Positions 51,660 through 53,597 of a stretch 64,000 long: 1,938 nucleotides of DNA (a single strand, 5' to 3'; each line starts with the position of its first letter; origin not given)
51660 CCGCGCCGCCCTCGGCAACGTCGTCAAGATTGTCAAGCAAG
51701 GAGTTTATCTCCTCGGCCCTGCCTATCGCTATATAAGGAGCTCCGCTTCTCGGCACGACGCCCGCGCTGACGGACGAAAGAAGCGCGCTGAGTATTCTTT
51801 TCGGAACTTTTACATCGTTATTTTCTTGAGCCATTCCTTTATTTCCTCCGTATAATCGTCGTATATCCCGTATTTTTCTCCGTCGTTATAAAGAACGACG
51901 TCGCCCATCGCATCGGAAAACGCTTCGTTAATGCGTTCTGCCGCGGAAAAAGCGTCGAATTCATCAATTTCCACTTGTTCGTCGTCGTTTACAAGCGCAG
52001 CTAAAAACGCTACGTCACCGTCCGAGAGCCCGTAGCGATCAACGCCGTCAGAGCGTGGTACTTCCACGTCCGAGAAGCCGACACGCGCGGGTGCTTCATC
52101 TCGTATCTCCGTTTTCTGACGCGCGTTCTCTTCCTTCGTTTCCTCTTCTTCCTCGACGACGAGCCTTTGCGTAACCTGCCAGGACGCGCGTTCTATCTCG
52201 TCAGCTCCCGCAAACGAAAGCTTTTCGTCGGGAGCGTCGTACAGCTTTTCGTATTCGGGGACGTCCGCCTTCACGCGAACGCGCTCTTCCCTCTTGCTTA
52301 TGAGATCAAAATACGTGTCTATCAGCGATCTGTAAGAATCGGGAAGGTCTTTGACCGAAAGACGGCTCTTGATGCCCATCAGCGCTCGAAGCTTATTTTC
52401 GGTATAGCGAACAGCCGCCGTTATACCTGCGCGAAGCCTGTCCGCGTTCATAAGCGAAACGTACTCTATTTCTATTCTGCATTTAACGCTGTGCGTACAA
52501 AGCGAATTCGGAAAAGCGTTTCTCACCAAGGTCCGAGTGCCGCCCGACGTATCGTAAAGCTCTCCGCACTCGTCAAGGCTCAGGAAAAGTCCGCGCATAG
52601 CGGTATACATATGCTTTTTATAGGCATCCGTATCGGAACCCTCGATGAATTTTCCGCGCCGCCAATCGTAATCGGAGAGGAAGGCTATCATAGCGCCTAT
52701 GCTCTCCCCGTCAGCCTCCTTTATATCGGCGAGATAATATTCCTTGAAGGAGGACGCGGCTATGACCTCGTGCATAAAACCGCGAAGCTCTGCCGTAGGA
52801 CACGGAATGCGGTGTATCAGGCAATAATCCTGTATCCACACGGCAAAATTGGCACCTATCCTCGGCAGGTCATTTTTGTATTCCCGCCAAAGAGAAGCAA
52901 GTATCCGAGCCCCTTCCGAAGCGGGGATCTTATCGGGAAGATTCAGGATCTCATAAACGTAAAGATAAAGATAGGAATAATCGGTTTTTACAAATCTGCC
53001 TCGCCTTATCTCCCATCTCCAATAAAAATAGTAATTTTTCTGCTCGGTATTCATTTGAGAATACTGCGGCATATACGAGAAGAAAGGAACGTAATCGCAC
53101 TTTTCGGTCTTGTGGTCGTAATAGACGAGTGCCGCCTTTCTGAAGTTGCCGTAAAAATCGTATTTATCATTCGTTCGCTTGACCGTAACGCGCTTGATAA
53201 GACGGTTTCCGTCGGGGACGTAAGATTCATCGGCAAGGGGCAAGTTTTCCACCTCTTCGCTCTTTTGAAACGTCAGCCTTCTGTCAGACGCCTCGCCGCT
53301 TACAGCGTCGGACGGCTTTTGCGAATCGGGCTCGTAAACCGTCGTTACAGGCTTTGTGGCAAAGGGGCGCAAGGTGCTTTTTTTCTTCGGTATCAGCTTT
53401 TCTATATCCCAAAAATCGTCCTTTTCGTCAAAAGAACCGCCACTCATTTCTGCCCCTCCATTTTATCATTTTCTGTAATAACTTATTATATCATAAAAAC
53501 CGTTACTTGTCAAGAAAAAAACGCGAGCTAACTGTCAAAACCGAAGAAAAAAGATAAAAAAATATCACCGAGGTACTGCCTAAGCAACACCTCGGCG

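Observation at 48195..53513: TerB-N/TerB-C protein, BrxD-like ATPase and Lhr-like helicase: a Shango-type candidate anti-phage cassette embedded in housekeeping DNA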

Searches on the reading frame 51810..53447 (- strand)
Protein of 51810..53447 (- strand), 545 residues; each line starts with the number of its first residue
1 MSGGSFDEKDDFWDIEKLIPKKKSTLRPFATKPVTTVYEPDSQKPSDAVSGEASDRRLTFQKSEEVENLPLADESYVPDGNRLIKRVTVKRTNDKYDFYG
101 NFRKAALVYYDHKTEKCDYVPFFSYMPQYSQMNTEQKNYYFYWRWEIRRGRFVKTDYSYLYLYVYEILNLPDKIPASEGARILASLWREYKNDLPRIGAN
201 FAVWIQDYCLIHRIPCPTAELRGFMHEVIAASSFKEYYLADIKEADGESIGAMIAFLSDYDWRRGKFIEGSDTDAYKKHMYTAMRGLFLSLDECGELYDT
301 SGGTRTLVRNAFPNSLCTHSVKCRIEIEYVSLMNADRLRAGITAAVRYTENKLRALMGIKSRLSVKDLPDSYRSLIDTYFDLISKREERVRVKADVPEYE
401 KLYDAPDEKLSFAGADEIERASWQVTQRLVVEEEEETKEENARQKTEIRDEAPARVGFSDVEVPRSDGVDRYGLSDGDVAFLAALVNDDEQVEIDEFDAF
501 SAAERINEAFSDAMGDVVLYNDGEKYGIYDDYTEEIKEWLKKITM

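Call 3: search_protein_families(library=pfam, proteins=[window:51810-53447:-], max_evalue=0.01)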
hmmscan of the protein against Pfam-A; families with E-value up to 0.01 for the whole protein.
window:51810-53447:- (545 aa): 2 families
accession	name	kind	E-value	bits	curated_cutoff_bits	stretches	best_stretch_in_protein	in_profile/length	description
PF13208.11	TerB_N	-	7.9e-16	58.8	25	1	97-215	29-138/207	TerB N-terminal domain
PF15615.11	TerB_C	-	1e-07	32.7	26.3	1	424-537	33-148/148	TerB-C domain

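Call 4: search_protein_families(library=padloc, proteins=[window:51810-53447:-], max_evalue=0.01)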
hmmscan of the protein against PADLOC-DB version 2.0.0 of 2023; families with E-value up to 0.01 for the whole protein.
window:51810-53447:- (545 aa): 1 family
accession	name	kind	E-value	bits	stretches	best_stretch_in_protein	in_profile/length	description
PDLC03958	SngA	-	8.2e-44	149.1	1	92-540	81-527/528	-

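Call 5: search_protein_families(library=ncbifam, proteins=[window:51810-53447:-], max_evalue=0.01)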
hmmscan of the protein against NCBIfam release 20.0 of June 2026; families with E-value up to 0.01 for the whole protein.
window:51810-53447:- (545 aa): 0 families

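Call 13: find_homologous_proteins(query=window:51810-53447:-)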
Query window:51810-53447:- (545 aa): 849 proteins with E <= 0.001 among 8000 candidates; the best 120 are listed.
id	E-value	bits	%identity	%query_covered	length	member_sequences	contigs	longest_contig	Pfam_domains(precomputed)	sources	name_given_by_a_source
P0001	0.0e+0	1244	100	100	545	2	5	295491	PF13208.12,PF15615.12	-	-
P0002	0.0e+0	1044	84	100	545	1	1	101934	PF13208.12,PF15615.12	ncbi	-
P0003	2.0e-289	979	78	100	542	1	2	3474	PF13208.12,PF15615.12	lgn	-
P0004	7.4e-244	828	67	99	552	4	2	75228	PF13208.12,PF15615.12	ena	-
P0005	1.0e-240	818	66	99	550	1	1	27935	PF13208.12,PF15615.12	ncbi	-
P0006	2.0e-237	807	65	99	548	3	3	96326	PF13208.12,PF15615.12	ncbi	-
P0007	8.5e-237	805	66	99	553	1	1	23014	PF13208.12,PF15615.12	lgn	-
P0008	3.6e-236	803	66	99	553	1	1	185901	PF13208.12,PF15615.12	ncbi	-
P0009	3.1e-233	793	65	99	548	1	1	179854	PF13208.12,PF15615.12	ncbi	-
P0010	2.1e-227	774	62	100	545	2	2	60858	PF13208.12,PF15615.12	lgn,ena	-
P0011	4.3e-226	770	62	99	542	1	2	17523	PF13208.12,PF15615.12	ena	-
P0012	1.6e-219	748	61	100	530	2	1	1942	PF13208.12,PF15615.12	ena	-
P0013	1.8e-219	748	61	100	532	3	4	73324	PF13208.12,PF15615.12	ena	-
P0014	5.5e-215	733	61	98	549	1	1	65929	PF13208.12,PF15615.12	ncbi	-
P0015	2.0e-214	731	62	99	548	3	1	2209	PF13208.12,PF15615.12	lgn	-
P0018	1.5e-178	613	53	98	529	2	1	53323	PF13208.12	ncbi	-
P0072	9.1e-164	564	50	99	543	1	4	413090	PF13208.12,PF15615.12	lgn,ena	-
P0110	1.6e-159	550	48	98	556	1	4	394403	PF13208.12,PF15615.12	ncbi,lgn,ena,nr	ncbi:MAG: TerB N-terminal domain-containing protein [Clostridia bacterium]|nr:TerB N-terminal domain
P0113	2.6e-159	549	49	99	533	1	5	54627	PF13208.12,PF15615.12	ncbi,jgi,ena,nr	ncbi:MAG: hypothetical protein E7612_01210 [Ruminococcaceae bacterium]|nr:hypothetical protein [Osci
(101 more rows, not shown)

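Call 14: find_encoding_contigs(protein=P0002, flank=10000, max_places=3)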
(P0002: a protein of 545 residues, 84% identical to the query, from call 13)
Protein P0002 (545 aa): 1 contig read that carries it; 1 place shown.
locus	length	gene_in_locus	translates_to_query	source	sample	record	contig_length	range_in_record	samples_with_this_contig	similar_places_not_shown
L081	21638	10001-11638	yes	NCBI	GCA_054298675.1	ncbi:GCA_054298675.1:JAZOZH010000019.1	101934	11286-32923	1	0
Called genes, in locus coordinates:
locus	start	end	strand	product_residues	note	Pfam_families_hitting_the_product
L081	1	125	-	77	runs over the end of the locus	PF13083:KH_KhpA-B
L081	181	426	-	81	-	PF00886:Ribosomal_S16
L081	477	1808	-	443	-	PF02881:SRP54_N, PF13604:AAA_30 (faint), PF00448:SRP54, PF02978:SRP_SPB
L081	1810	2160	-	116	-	PF04297:UPF0122, PF04545:Sigma70_r4, PF08281:Sigma70_r4_2 (faint)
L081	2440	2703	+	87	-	PF01649:Ribosomal_S20p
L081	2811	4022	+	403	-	PF01966:HD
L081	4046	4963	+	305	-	PF03547:Mem_trans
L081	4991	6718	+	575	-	PF13320:GH123_cat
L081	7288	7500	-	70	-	PF01084:Ribosomal_S18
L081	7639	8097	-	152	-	PF00436:SSB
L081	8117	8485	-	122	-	PF01250:Ribosomal_S6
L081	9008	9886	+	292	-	PF00288:GHMP_kinases_N, PF08544:GHMP_kinases_C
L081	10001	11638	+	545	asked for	PF13208:TerB_N, PF15615:TerB_C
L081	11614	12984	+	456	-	PF10923:BrxC_BrxD, PF13191:AAA_16 (weak)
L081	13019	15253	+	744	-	PF00270:DEAD, PF04851:ResIII (weak), PF00271:Helicase_C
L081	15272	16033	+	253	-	PF01209:Ubie_methyltran (weak), PF02353:CMAS (weak), PF13489:Methyltransf_23, PF13847:Methyltransf_31, PF08241:Methyltransf_11, PF08242:Methyltransf_12, PF13649:Methyltransf_25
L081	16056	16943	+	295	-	PF01430:HSP33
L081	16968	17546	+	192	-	PF02777:Sod_Fe_C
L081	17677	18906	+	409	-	PF00365:PFK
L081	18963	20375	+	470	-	PF00224:PK, PF02887:PK_C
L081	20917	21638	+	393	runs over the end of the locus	PF00438:S-AdoMet_synt_N, PF02772:S-AdoMet_synt_M, PF02773:S-AdoMet_synt_C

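Call 15: find_encoding_contigs(protein=P0004, flank=10000, max_places=3)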
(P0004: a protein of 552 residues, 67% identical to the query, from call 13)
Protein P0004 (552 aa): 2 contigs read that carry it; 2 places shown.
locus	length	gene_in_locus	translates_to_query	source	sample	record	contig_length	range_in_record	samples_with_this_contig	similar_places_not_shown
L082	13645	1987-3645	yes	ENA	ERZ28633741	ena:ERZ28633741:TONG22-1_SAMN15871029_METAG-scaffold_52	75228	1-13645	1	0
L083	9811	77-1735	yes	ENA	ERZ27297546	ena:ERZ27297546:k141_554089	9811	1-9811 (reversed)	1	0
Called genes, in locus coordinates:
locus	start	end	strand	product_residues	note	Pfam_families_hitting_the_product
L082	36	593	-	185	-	PF00156:Pribosyltran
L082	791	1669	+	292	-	PF00288:GHMP_kinases_N, PF08544:GHMP_kinases_C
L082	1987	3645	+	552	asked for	PF13208:TerB_N, PF15615:TerB_C (weak)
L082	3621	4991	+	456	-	PF10923:BrxC_BrxD, PF13191:AAA_16 (faint)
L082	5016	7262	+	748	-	PF00270:DEAD, PF04851:ResIII (weak), PF00271:Helicase_C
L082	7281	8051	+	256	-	PF01209:Ubie_methyltran, PF13489:Methyltransf_23, PF03848:TehB (weak), PF02353:CMAS, PF13847:Methyltransf_31, PF08241:Methyltransf_11, PF08242:Methyltransf_12, PF13649:Methyltransf_25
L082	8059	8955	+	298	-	PF01430:HSP33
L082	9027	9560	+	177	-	PF02777:Sod_Fe_C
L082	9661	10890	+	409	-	PF00365:PFK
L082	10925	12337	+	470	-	PF00224:PK, PF03328:HpcH_HpaI (faint), PF02887:PK_C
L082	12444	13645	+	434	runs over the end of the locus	PF00438:S-AdoMet_synt_N, PF02772:S-AdoMet_synt_M, PF02773:S-AdoMet_synt_C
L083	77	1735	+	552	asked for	PF13208:TerB_N, PF15615:TerB_C (weak)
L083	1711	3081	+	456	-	PF10923:BrxC_BrxD, PF13191:AAA_16 (faint)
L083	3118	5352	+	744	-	PF00270:DEAD, PF04851:ResIII (weak), PF00271:Helicase_C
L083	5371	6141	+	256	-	PF01209:Ubie_methyltran, PF13489:Methyltransf_23, PF03848:TehB (weak), PF02353:CMAS, PF13847:Methyltransf_31, PF08241:Methyltransf_11, PF08242:Methyltransf_12, PF13649:Methyltransf_25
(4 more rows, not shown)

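Call 16: find_encoding_contigs(protein=P0010, flank=8000, max_places=2)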
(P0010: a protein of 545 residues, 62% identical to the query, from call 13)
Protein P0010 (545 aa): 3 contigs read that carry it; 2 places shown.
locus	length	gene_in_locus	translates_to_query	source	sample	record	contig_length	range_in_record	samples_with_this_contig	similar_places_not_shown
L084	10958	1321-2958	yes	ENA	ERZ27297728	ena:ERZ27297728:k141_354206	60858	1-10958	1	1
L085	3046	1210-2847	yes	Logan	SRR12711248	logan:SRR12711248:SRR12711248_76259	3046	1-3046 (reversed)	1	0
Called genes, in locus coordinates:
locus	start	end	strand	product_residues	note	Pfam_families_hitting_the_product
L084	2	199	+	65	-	?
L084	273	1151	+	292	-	PF00288:GHMP_kinases_N, PF08544:GHMP_kinases_C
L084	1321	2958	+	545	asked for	PF13208:TerB_N, PF15615:TerB_C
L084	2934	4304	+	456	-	PF10923:BrxC_BrxD, PF13191:AAA_16 (faint)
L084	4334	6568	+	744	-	PF00270:DEAD, PF04851:ResIII (weak), PF00271:Helicase_C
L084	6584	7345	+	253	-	PF01209:Ubie_methyltran, PF13489:Methyltransf_23, PF02353:CMAS (weak), PF13847:Methyltransf_31, PF08241:Methyltransf_11, PF08242:Methyltransf_12, PF13649:Methyltransf_25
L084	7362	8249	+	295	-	PF01430:HSP33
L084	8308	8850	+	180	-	PF02777:Sod_Fe_C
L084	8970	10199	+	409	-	PF00365:PFK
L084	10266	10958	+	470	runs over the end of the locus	PF00224:PK, PF02887:PK_C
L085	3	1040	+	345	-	?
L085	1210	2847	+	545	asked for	PF13208:TerB_N, PF15615:TerB_C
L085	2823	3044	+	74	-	?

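Call 17: find_encoding_contigs(protein=P0072, flank=8000, max_places=2)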
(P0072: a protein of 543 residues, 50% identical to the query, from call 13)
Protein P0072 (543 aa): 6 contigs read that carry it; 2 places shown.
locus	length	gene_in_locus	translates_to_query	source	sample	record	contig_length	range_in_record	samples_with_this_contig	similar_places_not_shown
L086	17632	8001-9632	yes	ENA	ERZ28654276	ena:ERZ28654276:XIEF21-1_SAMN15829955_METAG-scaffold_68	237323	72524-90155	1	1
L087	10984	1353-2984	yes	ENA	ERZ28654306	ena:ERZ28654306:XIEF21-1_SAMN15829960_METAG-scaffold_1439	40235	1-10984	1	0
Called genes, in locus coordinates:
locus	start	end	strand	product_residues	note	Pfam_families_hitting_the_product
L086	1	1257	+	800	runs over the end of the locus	PF00133:tRNA-synt_1, PF01406:tRNA-synt_1e (faint), PF09334:tRNA-synt_1g, PF13603:tRNA-synt_1_2, PF00133:tRNA-synt_1, PF08264:Anticodon_1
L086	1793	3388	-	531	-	-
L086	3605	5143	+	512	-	PF01564:Spermine_synth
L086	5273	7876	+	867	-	PF00690:Cation_ATPase_N, PF00122:E1-E2_ATPase, PF00702:Hydrolase, PF00689:Cation_ATPase_C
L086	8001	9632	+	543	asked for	PF13208:TerB_N, PF15615:TerB_C (weak)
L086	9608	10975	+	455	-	PF10923:BrxC_BrxD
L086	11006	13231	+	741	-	PF00270:DEAD, PF04851:ResIII (faint), PF00271:Helicase_C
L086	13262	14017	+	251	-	PF01209:Ubie_methyltran, PF05401:NodS (weak), PF13489:Methyltransf_23, PF02353:CMAS (weak), PF13847:Methyltransf_31, PF08241:Methyltransf_11, PF08242:Methyltransf_12, PF13649:Methyltransf_25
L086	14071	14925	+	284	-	PF01430:HSP33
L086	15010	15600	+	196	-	PF02777:Sod_Fe_C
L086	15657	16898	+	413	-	PF00365:PFK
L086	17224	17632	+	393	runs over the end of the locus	PF00438:S-AdoMet_synt_N, PF02772:S-AdoMet_synt_M, PF02773:S-AdoMet_synt_C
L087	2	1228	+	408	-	?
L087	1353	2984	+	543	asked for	PF13208:TerB_N, PF15615:TerB_C (weak)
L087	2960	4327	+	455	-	PF10923:BrxC_BrxD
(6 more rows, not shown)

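Call 18: find_encoding_contigs(protein=P0110, flank=8000, max_places=2)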
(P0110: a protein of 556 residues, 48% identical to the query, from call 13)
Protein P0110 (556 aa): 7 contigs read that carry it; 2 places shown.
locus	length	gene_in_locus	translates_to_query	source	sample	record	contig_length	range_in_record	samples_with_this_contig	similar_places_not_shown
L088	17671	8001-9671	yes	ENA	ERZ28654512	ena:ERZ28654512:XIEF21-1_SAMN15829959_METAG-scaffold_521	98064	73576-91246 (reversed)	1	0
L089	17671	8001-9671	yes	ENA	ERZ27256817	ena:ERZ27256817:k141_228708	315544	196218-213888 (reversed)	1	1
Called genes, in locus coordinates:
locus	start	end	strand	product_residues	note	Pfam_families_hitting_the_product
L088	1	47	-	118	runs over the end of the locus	PF04297:UPF0122, PF04545:Sigma70_r4, PF08281:Sigma70_r4_2 (weak)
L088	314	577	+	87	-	PF01649:Ribosomal_S20p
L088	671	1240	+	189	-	-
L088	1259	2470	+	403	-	PF01966:HD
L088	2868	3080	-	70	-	PF01084:Ribosomal_S18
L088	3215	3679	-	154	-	PF00436:SSB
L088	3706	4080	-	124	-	PF01250:Ribosomal_S6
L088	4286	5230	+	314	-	PF00480:ROK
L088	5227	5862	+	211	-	PF13580:SIS_2, PF01380:SIS (weak)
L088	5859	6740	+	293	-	PF00288:GHMP_kinases_N, PF08544:GHMP_kinases_C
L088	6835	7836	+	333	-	PF00892:EamA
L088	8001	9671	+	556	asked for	PF13208:TerB_N, PF15615:TerB_C (faint)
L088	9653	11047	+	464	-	PF10923:BrxC_BrxD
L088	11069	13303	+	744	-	PF00270:DEAD, PF00271:Helicase_C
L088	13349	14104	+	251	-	PF01209:Ubie_methyltran, PF13489:Methyltransf_23, PF03848:TehB (weak), PF05401:NodS (weak), PF13847:Methyltransf_31, PF08241:Methyltransf_11, PF08242:Methyltransf_12, PF13649:Methyltransf_25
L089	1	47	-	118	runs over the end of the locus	PF04297:UPF0122, PF04545:Sigma70_r4, PF08281:Sigma70_r4_2 (weak)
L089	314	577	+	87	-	PF01649:Ribosomal_S20p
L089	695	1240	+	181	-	-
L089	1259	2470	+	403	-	PF01966:HD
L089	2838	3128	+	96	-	-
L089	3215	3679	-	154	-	PF00436:SSB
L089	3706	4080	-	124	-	PF01250:Ribosomal_S6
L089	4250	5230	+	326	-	PF00480:ROK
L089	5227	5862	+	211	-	PF13580:SIS_2, PF01380:SIS (weak)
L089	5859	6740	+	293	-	PF00288:GHMP_kinases_N, PF08544:GHMP_kinases_C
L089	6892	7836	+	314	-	PF00892:EamA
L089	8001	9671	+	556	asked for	PF13208:TerB_N, PF15615:TerB_C (faint)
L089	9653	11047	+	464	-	PF10923:BrxC_BrxD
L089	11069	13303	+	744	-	PF00270:DEAD, PF00271:Helicase_C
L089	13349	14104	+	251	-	PF01209:Ubie_methyltran, PF13489:Methyltransf_23, PF03848:TehB (weak), PF05401:NodS (weak), PF13847:Methyltransf_31, PF08241:Methyltransf_11, PF08242:Methyltransf_12, PF13649:Methyltransf_25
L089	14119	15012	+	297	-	PF01430:HSP33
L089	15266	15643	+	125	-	PF02777:Sod_Fe_C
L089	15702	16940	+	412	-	PF00365:PFK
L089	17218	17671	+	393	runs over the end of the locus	PF00438:S-AdoMet_synt_N, PF02772:S-AdoMet_synt_M, PF02773:S-AdoMet_synt_C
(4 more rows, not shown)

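Call 26: list_cluster_members(proteins=[P0001, P0002, P0005, P0006, P0008, P0009, P0014, P0018, P0110, P0113])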
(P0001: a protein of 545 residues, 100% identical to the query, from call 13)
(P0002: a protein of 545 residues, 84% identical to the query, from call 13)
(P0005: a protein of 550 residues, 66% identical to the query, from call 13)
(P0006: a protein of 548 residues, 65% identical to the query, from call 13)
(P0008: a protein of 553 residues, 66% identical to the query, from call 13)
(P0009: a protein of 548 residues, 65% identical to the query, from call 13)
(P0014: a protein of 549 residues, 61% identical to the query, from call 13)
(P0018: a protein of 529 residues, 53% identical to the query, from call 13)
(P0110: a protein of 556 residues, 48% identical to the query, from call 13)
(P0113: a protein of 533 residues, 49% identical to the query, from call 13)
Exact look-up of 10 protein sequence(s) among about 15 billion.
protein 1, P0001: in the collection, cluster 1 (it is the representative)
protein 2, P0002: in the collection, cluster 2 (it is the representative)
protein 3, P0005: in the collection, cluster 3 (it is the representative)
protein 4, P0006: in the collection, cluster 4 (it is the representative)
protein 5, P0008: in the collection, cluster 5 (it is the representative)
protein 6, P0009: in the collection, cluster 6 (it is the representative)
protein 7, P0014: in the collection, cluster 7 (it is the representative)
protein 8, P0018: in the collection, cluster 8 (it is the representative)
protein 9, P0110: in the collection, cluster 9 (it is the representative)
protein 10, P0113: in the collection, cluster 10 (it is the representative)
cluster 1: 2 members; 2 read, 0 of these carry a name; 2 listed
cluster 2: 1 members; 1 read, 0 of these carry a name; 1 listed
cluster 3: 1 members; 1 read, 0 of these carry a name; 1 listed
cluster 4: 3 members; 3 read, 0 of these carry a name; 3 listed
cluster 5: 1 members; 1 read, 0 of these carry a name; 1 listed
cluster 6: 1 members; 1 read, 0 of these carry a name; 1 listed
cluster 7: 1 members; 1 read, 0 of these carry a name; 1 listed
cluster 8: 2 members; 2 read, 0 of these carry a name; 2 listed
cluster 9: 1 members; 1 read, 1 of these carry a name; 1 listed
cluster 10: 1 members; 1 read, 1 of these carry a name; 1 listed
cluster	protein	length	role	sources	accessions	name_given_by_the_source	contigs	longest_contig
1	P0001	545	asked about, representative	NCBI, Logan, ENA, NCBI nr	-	-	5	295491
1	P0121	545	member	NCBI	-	-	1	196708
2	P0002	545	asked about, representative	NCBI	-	-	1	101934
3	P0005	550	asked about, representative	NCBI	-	-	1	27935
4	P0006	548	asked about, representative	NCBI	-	-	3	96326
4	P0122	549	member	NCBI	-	-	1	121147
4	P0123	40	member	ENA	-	-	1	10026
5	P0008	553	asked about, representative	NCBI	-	-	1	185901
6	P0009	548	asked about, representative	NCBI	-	-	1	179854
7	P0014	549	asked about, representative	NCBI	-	-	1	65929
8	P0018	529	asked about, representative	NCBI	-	-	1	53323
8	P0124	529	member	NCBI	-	-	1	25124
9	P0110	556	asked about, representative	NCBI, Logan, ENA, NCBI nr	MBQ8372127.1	MAG: TerB N-terminal domain-containing protein [Clostridia bacterium] | TerB N-terminal domain-containing protein [Clostridia bacterium]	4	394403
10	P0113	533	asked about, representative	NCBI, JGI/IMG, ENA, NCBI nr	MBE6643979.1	MAG: hypothetical protein E7612_01210 [Ruminococcaceae bacterium] | hypothetical protein [Oscillospiraceae bacterium]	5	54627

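Call 27: search_solved_structures(query=window:51810-53447:-, max_evalue=1)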
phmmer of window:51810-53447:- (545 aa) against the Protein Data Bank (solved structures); distinct sequences matched with E-value up to 1: 0.

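Call 50: predict_structure(alignment_id=A2)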
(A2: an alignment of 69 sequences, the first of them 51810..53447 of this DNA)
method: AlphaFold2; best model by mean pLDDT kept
length: 545 residues; sequences in the alignment: 69
mean_pLDDT: 79.1   pTM: 0.60
mean pLDDT of the five models: 79.1, 78.0, 77.6, 77.6, 75.9
residues with pLDDT >= 90: 260; 70-90: 142; 50-70: 53; < 50: 90
segments of 3 or more residues with pLDDT < 50: 1-7, 23-68, 432-466
pLDDT, mean of each block of 10 residues (from residue 1): 43 57 48 43 36 37 46 86 92 75 88 92 90 95 94 95 93 92 96 92 95 92 91 91 88 92 77 88 95 89 90 80 91 92 96 90 91 96 91 85 67 69 68 42 36 37 51 89 86 74 94 90 90 92 80
secondary structure, 60 per line:
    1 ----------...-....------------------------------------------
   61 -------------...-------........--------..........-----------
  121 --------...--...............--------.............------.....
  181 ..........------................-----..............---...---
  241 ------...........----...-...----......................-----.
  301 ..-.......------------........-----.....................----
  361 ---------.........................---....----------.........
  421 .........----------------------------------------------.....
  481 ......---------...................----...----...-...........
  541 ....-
elements in order: H15-18 E74-76 E84-91 H100-109 H134-148 H157-169 H176-190 H197-212 H218-231 H247-257 H273-294 E304-310 E323-330 H336-356 H370-394 H398-401 H412-429 H476-486 H496-514 E519-521 E526-528 H530-544
